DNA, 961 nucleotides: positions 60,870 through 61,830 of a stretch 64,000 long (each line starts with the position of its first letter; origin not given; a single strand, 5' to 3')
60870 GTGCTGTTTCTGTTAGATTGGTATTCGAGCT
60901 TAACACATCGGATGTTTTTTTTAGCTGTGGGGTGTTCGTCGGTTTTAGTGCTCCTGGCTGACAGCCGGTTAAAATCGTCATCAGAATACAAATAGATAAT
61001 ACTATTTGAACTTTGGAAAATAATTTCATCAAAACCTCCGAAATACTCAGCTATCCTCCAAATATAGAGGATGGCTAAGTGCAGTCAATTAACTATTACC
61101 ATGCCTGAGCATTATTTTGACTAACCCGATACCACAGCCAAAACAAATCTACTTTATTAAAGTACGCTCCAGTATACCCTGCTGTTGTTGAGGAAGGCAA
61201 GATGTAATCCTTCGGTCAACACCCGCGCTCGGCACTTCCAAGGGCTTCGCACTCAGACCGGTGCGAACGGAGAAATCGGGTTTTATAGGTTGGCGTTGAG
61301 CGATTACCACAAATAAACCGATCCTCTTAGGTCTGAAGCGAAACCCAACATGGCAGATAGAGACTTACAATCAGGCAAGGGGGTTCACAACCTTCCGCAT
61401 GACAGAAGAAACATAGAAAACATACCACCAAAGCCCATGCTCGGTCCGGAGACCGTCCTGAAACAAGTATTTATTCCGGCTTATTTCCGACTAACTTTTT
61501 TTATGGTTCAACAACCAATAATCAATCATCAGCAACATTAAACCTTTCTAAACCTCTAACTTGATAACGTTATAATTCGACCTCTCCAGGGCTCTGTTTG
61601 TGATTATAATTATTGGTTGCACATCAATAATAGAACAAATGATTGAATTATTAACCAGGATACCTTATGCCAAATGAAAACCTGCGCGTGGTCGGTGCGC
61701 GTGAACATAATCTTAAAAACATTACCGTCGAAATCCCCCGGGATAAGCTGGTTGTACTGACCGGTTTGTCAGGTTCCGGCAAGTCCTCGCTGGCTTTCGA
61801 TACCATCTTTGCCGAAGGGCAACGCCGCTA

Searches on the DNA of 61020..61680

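Call 59: search_rna_families(source=window, start=61020, end=61680, threshold=evalue, max_evalue=5)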
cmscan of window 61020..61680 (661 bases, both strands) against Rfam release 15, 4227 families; matches with E-value up to 5: 0.
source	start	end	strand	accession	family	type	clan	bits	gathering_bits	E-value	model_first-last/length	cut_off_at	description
